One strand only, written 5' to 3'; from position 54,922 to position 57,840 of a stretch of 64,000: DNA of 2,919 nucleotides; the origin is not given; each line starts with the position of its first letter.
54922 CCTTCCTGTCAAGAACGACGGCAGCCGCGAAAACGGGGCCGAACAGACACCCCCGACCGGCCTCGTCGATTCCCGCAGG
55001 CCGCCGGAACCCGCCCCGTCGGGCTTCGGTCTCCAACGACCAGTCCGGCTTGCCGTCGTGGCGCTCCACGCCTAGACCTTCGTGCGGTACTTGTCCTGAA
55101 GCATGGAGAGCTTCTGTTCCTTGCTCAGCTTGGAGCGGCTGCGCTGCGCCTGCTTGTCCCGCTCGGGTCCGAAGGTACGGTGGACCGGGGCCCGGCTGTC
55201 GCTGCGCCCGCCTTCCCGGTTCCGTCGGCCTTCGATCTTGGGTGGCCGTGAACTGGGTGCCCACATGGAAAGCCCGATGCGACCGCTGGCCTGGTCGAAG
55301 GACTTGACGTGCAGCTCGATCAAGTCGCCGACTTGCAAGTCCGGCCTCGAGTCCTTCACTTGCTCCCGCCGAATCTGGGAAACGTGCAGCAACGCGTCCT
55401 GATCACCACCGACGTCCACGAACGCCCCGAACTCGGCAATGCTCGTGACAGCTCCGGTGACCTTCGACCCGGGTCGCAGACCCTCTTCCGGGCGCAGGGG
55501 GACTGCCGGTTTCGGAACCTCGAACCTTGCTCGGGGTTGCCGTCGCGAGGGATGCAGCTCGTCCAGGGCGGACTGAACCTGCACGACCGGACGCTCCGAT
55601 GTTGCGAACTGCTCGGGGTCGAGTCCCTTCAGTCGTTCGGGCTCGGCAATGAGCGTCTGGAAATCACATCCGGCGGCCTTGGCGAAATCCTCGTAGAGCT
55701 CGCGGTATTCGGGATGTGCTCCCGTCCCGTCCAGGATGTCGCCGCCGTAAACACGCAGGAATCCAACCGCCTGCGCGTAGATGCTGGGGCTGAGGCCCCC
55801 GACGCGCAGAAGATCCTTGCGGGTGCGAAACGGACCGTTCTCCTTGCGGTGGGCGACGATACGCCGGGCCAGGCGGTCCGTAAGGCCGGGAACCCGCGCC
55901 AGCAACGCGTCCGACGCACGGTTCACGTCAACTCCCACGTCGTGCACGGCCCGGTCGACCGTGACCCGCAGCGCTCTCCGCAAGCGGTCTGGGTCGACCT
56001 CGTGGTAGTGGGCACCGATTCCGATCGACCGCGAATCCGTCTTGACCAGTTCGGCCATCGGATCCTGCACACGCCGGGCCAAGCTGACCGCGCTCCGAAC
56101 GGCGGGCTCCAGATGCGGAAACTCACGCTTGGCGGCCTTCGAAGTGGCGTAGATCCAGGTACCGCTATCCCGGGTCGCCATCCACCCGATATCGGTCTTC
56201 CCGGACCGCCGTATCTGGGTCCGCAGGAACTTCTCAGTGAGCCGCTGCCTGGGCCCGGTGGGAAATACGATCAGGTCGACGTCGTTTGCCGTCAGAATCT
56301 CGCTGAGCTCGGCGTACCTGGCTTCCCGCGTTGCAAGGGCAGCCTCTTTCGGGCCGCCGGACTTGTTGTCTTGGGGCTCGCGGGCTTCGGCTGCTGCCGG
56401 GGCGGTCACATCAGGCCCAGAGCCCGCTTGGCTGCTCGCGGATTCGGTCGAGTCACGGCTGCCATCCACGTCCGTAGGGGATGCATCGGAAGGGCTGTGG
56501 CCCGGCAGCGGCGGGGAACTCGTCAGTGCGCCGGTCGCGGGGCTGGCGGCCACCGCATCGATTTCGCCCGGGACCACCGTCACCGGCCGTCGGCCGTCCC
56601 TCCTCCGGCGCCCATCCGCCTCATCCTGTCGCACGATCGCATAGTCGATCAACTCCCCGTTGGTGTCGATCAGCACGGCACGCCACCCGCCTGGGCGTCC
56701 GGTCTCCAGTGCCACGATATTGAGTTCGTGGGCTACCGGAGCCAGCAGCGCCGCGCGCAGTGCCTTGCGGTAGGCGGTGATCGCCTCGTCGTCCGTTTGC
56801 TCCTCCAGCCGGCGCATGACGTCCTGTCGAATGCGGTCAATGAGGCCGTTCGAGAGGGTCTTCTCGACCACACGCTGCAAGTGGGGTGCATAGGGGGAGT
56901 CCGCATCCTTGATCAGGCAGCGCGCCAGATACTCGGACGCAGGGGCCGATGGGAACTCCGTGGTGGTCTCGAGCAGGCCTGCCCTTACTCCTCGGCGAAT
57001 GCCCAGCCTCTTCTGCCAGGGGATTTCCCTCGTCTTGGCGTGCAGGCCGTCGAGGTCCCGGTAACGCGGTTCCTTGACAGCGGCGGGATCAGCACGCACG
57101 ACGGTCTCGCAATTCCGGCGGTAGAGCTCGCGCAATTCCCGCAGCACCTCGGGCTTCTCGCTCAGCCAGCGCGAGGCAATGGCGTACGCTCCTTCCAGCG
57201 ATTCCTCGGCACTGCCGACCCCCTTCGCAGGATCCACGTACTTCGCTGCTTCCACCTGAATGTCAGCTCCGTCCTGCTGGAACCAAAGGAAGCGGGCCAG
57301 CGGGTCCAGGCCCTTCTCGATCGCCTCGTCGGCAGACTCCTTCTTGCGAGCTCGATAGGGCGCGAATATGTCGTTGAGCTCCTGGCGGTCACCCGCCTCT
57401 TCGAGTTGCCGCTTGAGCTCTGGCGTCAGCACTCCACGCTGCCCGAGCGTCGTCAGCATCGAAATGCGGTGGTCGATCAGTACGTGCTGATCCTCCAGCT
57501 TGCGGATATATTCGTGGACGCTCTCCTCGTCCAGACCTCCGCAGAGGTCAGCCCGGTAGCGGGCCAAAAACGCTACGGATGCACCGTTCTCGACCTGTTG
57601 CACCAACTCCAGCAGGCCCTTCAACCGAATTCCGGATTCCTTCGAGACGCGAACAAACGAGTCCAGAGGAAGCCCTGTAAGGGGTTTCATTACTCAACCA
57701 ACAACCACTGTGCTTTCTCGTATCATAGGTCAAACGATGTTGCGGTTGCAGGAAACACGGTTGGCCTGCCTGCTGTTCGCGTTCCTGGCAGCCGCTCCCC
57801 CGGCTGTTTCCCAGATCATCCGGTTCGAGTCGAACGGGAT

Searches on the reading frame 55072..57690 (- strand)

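Call 38: search_protein_families(library=pfam, proteins=[window:55072-57690:-], max_evalue=0.00001)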
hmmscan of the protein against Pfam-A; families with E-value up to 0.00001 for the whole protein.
window:55072-57690:- (872 aa): 8 families
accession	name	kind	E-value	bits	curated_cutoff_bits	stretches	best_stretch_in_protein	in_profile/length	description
PF12836.13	HHH_3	-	1.8e-22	79.7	27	1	583-646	2-65/65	Helix-hairpin-helix motif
PF16921.10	Tex_YqgF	-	2.4e-14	54.3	27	1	456-542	41-126/126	Tex protein YqgF-like domain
PF22706.1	Tex_central_region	-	5.5e-13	49.7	27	1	143-305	5-176/178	Tex central region-like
PF00575.29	S1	-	7.9e-13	49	22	1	740-809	4-73/74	S1 RNA binding domain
PF09371.15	Tex_N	-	7.1e-09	35.7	32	1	14-81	6-73/75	Tex-like protein N-terminal domain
PF14639.11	YqgF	-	1.7e-06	28.4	35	1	503-548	101-146/150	Holliday-junction resolvase-like of SPT6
PF17674.7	HHH_9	-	4.2e-06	28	23.1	0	652-720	2-70/70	HHH domain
PF14635.12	HHH_7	-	4.2e-06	27.5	27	1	553-647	3-103/104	Helix-hairpin-helix motif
